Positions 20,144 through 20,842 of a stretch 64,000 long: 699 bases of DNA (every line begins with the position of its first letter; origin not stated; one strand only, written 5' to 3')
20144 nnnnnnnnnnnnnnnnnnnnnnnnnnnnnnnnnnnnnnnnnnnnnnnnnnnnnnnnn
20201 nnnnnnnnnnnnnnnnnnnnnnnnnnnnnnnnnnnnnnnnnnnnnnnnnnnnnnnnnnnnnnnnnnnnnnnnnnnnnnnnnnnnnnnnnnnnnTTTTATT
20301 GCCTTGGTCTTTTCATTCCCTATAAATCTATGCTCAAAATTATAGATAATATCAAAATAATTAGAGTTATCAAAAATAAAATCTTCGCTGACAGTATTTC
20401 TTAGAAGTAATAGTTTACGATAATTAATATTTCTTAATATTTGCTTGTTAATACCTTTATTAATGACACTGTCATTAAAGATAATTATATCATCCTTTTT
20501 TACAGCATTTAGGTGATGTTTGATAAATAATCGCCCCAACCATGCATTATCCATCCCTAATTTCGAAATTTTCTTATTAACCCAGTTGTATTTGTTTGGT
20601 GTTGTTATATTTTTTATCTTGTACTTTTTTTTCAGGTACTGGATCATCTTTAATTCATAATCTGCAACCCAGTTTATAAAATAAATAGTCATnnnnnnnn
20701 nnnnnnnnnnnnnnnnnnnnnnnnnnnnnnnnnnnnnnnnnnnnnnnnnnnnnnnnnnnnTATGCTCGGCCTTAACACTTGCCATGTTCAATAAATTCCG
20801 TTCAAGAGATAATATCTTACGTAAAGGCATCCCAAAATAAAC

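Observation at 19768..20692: waaS homolog broken by a nonsense codon and a frameshift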

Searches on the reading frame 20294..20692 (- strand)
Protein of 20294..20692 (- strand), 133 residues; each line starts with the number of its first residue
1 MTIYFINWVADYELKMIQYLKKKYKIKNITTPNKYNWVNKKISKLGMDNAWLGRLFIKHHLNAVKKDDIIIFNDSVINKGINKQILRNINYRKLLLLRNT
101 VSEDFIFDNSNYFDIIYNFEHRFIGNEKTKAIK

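Call 10: list_cluster_members(proteins=[window:20294-20692:-, window:19771-20085:-, window:20048-20275:-])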
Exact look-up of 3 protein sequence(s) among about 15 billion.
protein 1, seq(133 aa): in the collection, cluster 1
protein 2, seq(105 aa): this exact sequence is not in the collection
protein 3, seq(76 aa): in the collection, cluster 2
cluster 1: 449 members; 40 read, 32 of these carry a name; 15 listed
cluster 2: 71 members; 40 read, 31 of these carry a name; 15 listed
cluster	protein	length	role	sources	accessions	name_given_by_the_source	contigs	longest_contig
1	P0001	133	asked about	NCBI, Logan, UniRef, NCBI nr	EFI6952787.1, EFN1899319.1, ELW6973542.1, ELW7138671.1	lipopolysaccharide biosynthesis protein [Escherichia coli] | Lipopolysaccharide biosynthesis protein n=1 Tax=Escherichia coli TaxID=562 ...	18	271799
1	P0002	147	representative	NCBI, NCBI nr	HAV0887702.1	TPA: lipopolysaccharide biosynthesis protein, partial [Escherichia coli] | lipopolysaccharide biosynthesis protein [Escherichia coli]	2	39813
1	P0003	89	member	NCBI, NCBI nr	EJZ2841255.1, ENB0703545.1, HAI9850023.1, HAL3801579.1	TPA: LPS core biosynthesis protein RfaS, partial [Escherichia coli] | lipopolysaccharide biosynthesis protein [Escherichia coli]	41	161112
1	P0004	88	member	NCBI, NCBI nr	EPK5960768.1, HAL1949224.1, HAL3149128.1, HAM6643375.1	TPA: lipopolysaccharide biosynthesis protein, partial [Escherichia coli] | lipopolysaccharide biosynthesis protein [Escherichia coli]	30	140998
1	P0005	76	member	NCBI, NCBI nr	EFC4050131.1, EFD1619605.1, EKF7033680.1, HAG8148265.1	TPA: lipopolysaccharide biosynthesis protein, partial [Escherichia coli] | lipopolysaccharide biosynthesis protein [Escherichia coli]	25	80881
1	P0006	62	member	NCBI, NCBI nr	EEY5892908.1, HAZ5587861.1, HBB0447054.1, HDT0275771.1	TPA: lipopolysaccharide biosynthesis protein, partial [Escherichia coli] | lipopolysaccharide biosynthesis protein [Escherichia coli]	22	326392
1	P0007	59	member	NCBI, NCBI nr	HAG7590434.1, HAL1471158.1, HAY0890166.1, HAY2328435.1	TPA: lipopolysaccharide biosynthesis protein, partial [Escherichia coli] | lipopolysaccharide biosynthesis protein [Escherichia coli]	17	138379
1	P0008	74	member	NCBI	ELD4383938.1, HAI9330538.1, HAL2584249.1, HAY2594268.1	TPA: lipopolysaccharide biosynthesis protein, partial [Escherichia coli]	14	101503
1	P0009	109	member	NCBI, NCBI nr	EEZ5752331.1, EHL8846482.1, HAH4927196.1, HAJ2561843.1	TPA: lipopolysaccharide biosynthesis protein, partial [Escherichia coli] | lipopolysaccharide biosynthesis protein [Escherichia coli O25]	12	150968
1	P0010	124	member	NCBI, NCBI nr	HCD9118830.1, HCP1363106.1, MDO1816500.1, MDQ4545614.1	TPA: lipopolysaccharide biosynthesis protein, partial [Escherichia coli] | LPS core biosynthesis protein RfaS [Escherichia coli]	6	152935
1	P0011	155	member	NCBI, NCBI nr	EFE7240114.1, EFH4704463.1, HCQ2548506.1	lipopolysaccharide biosynthesis protein [Escherichia coli]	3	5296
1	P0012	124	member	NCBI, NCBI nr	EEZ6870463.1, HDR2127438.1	TPA: LPS core biosynthesis protein RfaS, partial [Escherichia coli] | LPS core biosynthesis protein RfaS [Escherichia coli]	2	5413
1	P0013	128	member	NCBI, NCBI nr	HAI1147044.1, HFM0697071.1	TPA: lipopolysaccharide biosynthesis protein, partial [Escherichia coli O25b:H4-ST131] | lipopolysaccharide biosynthesis protein [Escherichia coli O25b:H4-ST131]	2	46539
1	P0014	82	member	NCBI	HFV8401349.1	TPA: LPS core biosynthesis protein RfaS, partial [Escherichia coli]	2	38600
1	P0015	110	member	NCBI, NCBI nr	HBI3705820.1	TPA: lipopolysaccharide biosynthesis protein, partial [Escherichia coli] | lipopolysaccharide biosynthesis protein [Escherichia coli]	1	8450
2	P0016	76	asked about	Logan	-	-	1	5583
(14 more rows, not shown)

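Call 11: find_encoding_contigs(protein=P0001, flank=3000, max_places=10)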
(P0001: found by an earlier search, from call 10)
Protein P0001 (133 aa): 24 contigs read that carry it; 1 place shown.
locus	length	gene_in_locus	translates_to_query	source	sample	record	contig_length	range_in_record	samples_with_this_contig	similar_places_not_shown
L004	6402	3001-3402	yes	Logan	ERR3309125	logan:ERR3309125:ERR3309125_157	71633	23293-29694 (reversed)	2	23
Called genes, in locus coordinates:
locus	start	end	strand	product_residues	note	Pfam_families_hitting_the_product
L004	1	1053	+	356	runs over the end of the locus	PF01075:Glyco_transf_9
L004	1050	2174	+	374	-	PF13439:Glyco_transf_4, PF13579:Glyco_trans_4_4 (weak), PF20706:GT4-conflict, PF00534:Glycos_transf_1, PF13692:Glyco_trans_1_4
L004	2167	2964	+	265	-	PF06293:Kdo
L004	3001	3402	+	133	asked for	-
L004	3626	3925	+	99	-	-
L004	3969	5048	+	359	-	PF13439:Glyco_transf_4, PF20706:GT4-conflict (faint), PF00534:Glycos_transf_1, PF13692:Glyco_trans_1_4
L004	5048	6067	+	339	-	PF01501:Glyco_transf_8, PF08437:Glyco_transf_8C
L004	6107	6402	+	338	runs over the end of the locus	PF01501:Glyco_transf_8, PF18404:Glyco_transf_24, PF08437:Glyco_transf_8C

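Call 12: find_encoding_contigs(protein=P0016, flank=3000, max_places=10)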
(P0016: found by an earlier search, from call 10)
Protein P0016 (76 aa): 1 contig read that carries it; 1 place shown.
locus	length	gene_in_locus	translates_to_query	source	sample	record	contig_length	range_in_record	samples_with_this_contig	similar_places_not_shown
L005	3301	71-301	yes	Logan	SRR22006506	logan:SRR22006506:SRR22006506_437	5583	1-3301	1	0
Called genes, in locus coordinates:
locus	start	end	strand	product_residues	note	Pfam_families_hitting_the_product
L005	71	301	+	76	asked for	-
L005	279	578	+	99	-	-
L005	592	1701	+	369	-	PF13439:Glyco_transf_4, PF20706:GT4-conflict (faint), PF00534:Glycos_transf_1, PF13692:Glyco_trans_1_4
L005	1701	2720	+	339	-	PF01501:Glyco_transf_8, PF08437:Glyco_transf_8C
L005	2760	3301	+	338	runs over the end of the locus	PF01501:Glyco_transf_8, PF18404:Glyco_transf_24, PF08437:Glyco_transf_8C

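Call 19: find_encoding_contigs(protein=P0001, flank=10000, max_places=10)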
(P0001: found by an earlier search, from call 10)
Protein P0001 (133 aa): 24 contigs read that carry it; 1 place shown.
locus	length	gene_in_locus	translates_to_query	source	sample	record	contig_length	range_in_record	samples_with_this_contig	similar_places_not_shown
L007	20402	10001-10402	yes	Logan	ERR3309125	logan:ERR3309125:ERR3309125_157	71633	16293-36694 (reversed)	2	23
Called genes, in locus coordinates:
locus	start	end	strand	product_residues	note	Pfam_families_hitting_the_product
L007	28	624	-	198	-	PF00440:TetR_N, PF22276:SlmA-like_C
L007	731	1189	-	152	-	PF22769:DCD, PF00692:dUTPase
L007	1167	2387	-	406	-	PF02441:Flavoprotein, PF04127:DFP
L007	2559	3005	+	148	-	PF20582:UPF0758_N, PF04002:RadC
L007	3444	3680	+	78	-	PF00830:Ribosomal_L28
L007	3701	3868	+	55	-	PF00471:Ribosomal_L33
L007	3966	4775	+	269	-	PF01149:Fapy_DNA_glyco, PF06831:H2TH, PF06827:zf-FPG_IleRS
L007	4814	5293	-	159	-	PF01467:CTP_transf_like, PF08218:Citrate_ly_lig (weak)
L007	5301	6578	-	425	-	PF04413:Glycos_transf_N, PF00534:Glycos_transf_1 (weak)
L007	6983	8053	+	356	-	PF01075:Glyco_transf_9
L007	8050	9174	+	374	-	PF13439:Glyco_transf_4, PF13579:Glyco_trans_4_4 (weak), PF20706:GT4-conflict, PF00534:Glycos_transf_1, PF13692:Glyco_trans_1_4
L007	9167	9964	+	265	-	PF06293:Kdo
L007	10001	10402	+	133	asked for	-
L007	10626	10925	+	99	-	-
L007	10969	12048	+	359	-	PF13439:Glyco_transf_4, PF20706:GT4-conflict (faint), PF00534:Glycos_transf_1, PF13692:Glyco_trans_1_4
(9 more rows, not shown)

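Call 31: search_protein_families(proteins=[window:20294-20692:-], library=ncbifam, max_evalue=0.01)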
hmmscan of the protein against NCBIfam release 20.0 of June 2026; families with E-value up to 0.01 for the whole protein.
seq(133 aa): 0 families
